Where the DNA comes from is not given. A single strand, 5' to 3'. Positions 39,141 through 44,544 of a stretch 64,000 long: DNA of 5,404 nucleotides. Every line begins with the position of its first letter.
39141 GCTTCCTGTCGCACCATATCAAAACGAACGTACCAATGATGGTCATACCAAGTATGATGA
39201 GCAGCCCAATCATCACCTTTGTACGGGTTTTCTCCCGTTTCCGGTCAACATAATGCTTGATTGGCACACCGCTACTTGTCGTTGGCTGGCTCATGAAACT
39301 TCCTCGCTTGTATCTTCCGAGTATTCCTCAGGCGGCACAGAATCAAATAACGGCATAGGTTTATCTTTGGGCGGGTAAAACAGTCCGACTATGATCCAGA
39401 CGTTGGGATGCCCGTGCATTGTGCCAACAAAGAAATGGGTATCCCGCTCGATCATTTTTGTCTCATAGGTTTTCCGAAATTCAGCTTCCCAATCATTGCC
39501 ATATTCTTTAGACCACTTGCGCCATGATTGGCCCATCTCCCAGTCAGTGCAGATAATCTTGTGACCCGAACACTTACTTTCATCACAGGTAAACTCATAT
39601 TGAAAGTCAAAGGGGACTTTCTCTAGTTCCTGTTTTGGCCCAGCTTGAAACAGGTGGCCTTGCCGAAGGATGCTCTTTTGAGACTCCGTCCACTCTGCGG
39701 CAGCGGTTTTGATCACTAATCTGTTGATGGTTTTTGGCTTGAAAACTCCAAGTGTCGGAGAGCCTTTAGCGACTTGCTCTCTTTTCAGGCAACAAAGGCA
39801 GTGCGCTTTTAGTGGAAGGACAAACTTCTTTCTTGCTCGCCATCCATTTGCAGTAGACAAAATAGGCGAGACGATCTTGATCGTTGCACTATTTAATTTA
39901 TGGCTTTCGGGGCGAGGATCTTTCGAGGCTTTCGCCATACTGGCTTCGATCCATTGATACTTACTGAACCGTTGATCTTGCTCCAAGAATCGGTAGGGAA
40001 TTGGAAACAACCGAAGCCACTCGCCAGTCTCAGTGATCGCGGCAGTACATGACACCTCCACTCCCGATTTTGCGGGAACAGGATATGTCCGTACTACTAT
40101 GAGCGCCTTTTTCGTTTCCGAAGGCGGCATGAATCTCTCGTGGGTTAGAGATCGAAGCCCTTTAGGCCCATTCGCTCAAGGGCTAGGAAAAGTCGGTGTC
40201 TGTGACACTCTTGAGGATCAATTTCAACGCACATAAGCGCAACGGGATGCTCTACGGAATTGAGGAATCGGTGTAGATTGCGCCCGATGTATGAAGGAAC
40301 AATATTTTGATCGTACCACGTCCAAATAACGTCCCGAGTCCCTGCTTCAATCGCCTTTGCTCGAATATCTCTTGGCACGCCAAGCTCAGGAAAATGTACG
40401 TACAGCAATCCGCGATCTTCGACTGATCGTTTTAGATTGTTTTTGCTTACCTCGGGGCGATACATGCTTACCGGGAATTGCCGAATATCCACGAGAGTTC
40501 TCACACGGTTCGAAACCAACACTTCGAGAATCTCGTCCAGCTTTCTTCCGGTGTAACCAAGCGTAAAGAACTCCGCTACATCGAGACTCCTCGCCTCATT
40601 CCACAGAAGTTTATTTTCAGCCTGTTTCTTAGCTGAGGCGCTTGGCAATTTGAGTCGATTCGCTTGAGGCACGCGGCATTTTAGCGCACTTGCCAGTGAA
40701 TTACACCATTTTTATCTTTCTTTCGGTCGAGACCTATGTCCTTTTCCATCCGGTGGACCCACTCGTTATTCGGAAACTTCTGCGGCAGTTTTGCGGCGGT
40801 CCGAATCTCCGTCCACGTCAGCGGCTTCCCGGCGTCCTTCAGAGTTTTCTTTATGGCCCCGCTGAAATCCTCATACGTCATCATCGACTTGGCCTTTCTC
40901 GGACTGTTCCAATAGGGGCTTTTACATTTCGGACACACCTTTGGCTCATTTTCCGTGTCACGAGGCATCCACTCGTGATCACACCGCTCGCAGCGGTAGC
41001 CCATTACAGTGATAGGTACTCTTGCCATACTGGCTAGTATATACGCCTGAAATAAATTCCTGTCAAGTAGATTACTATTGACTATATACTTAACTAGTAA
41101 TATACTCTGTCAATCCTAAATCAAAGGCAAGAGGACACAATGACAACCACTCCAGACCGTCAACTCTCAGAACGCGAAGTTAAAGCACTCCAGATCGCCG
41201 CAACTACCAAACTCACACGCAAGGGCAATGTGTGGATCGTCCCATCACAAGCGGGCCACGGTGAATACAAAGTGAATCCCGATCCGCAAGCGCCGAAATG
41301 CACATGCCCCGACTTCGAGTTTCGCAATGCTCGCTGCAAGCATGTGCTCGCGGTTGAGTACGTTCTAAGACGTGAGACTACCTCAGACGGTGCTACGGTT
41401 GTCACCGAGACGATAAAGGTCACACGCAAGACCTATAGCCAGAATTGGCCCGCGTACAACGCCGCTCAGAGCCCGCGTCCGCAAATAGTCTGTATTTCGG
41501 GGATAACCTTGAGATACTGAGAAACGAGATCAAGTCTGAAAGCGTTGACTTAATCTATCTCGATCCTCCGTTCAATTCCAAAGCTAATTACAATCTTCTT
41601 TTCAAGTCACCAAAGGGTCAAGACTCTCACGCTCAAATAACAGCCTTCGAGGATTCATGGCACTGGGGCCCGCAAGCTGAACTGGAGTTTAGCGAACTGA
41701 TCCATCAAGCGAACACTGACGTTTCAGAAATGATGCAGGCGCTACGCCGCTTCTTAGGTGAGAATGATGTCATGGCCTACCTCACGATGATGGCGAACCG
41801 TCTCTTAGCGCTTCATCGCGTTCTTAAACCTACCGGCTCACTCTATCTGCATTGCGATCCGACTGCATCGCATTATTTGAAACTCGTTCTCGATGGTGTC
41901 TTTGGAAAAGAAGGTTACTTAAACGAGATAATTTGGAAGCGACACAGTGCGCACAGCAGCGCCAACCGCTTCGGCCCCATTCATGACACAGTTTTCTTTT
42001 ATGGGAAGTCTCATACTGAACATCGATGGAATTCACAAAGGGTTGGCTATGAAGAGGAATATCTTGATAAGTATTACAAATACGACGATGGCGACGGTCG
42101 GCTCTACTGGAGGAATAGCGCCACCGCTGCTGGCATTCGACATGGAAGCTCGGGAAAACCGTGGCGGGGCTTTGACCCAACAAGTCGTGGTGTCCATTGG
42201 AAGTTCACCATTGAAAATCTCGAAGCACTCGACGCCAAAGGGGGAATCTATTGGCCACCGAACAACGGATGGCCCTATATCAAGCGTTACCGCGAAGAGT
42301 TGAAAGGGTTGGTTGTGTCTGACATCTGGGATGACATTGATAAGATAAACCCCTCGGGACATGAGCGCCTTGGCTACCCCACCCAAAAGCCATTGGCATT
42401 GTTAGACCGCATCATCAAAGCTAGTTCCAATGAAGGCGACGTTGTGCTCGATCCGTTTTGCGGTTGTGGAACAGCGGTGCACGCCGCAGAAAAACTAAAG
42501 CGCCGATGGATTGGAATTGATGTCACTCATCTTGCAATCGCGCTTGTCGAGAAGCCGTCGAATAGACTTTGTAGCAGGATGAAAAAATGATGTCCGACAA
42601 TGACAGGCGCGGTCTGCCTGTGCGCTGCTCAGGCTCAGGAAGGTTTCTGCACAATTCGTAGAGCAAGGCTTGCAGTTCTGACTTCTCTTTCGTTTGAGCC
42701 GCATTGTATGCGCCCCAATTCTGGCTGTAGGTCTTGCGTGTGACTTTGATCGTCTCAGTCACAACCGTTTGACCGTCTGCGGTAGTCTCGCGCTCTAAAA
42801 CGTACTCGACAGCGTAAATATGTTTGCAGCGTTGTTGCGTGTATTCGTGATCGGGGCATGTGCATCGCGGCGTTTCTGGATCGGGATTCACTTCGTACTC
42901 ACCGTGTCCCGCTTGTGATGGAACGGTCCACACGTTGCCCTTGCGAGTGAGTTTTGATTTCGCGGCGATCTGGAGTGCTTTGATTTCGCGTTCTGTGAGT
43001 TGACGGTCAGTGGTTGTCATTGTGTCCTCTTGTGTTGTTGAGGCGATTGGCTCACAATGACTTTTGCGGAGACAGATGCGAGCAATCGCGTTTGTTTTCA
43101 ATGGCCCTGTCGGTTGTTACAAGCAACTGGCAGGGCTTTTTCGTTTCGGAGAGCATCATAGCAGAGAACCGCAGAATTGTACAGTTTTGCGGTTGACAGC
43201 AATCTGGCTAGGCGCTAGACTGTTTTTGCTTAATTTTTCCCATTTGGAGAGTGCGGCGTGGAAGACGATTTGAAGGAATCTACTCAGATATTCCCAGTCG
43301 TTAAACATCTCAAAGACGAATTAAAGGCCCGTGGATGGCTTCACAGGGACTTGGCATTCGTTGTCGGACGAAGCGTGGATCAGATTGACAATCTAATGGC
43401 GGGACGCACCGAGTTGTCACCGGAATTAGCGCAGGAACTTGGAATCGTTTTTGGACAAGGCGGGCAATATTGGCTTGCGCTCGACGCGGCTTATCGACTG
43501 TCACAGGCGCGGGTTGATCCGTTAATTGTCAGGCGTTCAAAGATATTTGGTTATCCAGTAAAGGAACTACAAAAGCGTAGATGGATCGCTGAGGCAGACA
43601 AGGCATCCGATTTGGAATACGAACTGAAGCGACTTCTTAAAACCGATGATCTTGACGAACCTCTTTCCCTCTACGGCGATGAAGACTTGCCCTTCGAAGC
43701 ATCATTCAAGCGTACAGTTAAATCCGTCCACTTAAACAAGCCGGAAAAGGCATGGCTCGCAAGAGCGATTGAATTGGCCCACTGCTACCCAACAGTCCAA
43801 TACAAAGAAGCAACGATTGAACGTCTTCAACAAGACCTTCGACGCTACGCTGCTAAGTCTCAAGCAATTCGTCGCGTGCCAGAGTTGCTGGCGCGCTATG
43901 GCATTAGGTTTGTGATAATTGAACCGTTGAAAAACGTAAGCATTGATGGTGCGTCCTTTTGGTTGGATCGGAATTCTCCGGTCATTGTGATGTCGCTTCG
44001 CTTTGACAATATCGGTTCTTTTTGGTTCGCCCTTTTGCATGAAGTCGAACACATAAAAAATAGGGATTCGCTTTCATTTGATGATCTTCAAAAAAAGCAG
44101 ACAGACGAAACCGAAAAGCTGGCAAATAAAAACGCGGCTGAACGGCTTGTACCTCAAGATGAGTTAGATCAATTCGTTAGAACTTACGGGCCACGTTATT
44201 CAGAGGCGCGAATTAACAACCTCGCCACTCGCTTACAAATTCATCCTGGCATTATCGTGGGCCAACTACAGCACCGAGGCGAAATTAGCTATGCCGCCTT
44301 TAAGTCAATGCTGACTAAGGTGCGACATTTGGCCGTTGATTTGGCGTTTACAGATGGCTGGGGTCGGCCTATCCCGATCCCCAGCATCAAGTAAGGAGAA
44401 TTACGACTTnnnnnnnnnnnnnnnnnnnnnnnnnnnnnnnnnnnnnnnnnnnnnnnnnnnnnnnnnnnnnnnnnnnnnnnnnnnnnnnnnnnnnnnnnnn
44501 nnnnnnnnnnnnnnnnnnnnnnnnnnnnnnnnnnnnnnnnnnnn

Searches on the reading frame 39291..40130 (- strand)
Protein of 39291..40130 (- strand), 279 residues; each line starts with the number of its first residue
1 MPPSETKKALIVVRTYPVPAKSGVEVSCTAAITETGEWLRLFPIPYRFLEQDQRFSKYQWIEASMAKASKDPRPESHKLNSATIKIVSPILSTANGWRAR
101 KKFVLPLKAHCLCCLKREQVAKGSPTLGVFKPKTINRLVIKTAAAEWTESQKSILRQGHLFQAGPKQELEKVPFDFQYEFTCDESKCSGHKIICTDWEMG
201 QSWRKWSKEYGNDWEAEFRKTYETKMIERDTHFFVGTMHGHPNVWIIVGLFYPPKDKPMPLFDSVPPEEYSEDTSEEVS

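Call 11: search_protein_families(library=pfam, proteins=[window:39291-40130:-], max_evalue=0.01)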
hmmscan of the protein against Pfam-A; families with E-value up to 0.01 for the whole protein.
window:39291-40130:- (279 aa): 0 families

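Call 48: search_protein_families(library=padloc, proteins=[window:39291-40130:-], max_evalue=0.001)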
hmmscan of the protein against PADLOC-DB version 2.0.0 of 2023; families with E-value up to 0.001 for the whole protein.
window:39291-40130:- (279 aa): 3 families
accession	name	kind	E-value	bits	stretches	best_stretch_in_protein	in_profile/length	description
PDLC04508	PDC-M19B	-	2e-65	218.9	1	6-259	3-266/269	-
PDLC04506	PDC-M19B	-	1.8e-31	107.4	1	8-201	11-234/236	-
PDLC04507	PDC-M19B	-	1.8e-26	91.2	1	4-256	3-242/252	-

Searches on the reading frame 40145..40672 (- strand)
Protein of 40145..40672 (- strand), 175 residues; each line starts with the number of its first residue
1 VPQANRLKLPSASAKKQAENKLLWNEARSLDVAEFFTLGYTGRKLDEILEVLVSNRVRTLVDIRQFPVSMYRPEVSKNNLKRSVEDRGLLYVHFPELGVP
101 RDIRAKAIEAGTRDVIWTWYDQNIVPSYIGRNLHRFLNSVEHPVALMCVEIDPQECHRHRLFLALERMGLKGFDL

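Call 11: search_protein_families(library=pfam, proteins=[window:40145-40672:-], max_evalue=0.01)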
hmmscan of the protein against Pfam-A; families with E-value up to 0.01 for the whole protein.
window:40145-40672:- (175 aa): 1 family
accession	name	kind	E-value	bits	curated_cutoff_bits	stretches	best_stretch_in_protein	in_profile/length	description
PF04343.18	DUF488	-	3.3e-21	76.6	22.2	1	44-161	1-117/121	Domain of unknown function DUF488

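Call 48: search_protein_families(library=padloc, proteins=[window:40145-40672:-], max_evalue=0.001)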
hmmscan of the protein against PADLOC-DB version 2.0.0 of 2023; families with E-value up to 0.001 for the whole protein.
window:40145-40672:- (175 aa): 4 families
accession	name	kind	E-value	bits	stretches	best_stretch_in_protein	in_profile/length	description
PDLC04505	PDC-M19A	-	7.7e-30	102.3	1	17-168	133-284/294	-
PDLC04504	PDC-M19A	-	5.8e-20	69.6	1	29-174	85-230/234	-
PDLC04657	PDC-M45B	-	7.5e-15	53.1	1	34-161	5-128/204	-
PDLC04658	PDC-M45C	-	7.9e-09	33.4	1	35-159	3-126/145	-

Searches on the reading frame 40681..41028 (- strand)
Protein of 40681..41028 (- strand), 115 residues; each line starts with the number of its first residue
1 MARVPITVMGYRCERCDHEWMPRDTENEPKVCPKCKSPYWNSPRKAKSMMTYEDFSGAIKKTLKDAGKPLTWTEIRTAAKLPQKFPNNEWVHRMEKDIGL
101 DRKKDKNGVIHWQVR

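Call 11: search_protein_families(library=pfam, proteins=[window:40681-41028:-], max_evalue=0.01)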
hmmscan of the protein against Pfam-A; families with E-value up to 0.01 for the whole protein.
window:40681-41028:- (115 aa): 1 family
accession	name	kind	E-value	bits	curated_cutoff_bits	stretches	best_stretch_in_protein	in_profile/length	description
PF09723.15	Zn_ribbon_8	-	0.00097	19.5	34.4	1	11-37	6-34/41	Zinc ribbon domain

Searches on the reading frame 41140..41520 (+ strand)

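Call 11: search_protein_families(library=pfam, proteins=[window:41140-41520:+], max_evalue=0.01)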
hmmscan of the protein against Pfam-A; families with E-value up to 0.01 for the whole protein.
window:41140-41520:+ (126 aa): 1 family
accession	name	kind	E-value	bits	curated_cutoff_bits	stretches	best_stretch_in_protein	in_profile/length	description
PF04434.22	SWIM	-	2e-08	34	19.6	1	43-75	1-36/38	SWIM zinc finger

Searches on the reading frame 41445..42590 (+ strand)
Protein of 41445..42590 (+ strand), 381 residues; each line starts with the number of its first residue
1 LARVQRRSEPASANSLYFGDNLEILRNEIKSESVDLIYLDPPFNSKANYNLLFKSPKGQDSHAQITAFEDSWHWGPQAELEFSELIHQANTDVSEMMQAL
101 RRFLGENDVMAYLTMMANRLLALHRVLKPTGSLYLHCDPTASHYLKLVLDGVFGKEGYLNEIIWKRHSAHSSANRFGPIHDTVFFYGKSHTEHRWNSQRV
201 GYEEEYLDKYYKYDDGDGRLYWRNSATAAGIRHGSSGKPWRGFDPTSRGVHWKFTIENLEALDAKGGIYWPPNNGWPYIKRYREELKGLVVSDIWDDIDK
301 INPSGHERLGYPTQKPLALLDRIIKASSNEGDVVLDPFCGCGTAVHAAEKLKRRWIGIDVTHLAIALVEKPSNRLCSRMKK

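Call 11: search_protein_families(library=pfam, proteins=[window:41445-42590:+], max_evalue=0.01)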
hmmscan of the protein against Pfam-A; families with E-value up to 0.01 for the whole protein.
window:41445-42590:+ (381 aa): 3 families
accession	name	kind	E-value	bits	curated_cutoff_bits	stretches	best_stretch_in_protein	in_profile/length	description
PF01555.25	N6_N4_Mtase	-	3e-43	148.7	26.7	1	34-363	1-214/221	DNA methylase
PF02086.21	MethyltransfD12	-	0.00011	22.5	22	0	30-62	172-207/253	D12 class N6 adenine-specific DNA methyltransferase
PF03602.21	Cons_hypoth95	-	0.001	19.2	24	0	19-50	98-130/182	Conserved hypothetical protein 95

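Call 48: search_protein_families(library=padloc, proteins=[window:41445-42590:+], max_evalue=0.001)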
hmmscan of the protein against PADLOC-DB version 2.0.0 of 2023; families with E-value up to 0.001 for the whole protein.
window:41445-42590:+ (381 aa): 71 families (the best 25 are shown)
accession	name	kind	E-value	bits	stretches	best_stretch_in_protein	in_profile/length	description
PDLC03354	MTase_II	-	1.2e-70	236.7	1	109-373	126-383/425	Type II methyltransferase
PDLC03339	MTase_II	-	6.2e-55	184.6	3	282-370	182-269/399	Type II methyltransferase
PDLC03300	MTase_II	-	2.7e-47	159.3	2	110-202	84-176/302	Type II methyltransferase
PDLC03644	MTase_III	-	4.2e-40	136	1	112-367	109-388/542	Type III methyltransferase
PDLC03636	MTase_III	-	1.4e-38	131.1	2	112-230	96-213/575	Type III methyltransferase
PDLC03299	MTase_II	-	6.2e-37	125.7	3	290-362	176-247/296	Type II methyltransferase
PDLC03638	MTase_III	-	3.6e-35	119.5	1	111-361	430-666/816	Type III methyltransferase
PDLC03371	MTase_II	-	1.8e-34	117.5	2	289-361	170-241/260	Type II methyltransferase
PDLC03633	MTase_III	-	4.3e-33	112.9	2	309-370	290-351/616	Type III methyltransferase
PDLC03635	MTase_III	-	1.4e-30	104.6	2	111-221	267-381/708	Type III methyltransferase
PDLC03641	MTase_III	-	9.1e-30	101.8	1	11-371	102-450/657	Type III methyltransferase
PDLC03634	MTase_III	-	5.5e-27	92.9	2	112-348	173-426/621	Type III methyltransferase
PDLC03238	MTase_II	-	1.5e-26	91.4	2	285-364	279-357/428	Type II methyltransferase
PDLC03216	MTase_II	-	6.4e-25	85.9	2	311-363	194-246/364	Type II methyltransferase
PDLC03265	MTase_II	-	1.7e-24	84.9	2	310-364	266-320/333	Type II methyltransferase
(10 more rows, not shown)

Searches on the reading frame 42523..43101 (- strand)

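Call 11: search_protein_families(library=pfam, proteins=[window:42523-43101:-], max_evalue=0.01)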
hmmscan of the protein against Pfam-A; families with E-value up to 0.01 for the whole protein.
window:42523-43101:- (192 aa): 1 family
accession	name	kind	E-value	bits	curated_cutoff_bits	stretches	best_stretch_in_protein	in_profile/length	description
PF04434.22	SWIM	-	4.7e-07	29.6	19.6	1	69-101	1-36/38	SWIM zinc finger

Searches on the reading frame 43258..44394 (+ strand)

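Call 11: search_protein_families(library=pfam, proteins=[window:43258-44394:+], max_evalue=0.01)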
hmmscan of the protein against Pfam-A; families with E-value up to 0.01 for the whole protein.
window:43258-44394:+ (378 aa): 1 family
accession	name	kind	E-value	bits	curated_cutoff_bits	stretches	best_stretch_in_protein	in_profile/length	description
PF06114.19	Peptidase_M78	-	4.8e-07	30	22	1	219-330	8-115/123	IrrE N-terminal-like domain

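Call 48: search_protein_families(library=padloc, proteins=[window:43258-44394:+], max_evalue=0.001)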
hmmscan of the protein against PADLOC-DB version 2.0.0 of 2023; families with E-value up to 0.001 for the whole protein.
window:43258-44394:+ (378 aa): 4 families
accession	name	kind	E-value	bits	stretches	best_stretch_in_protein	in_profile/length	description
PDLC03982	PD-Lambda-2_B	-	1.4e-40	137.9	1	98-358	136-395/402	-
PDLC03945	RmrA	-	7.8e-09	33.2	1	211-307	166-260/394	-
PDLC03948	RmrA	-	1e-06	25.9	1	183-303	135-256/397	-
PDLC04776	PDC-M69B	-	0.00081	17.1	0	257-311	83-142/272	-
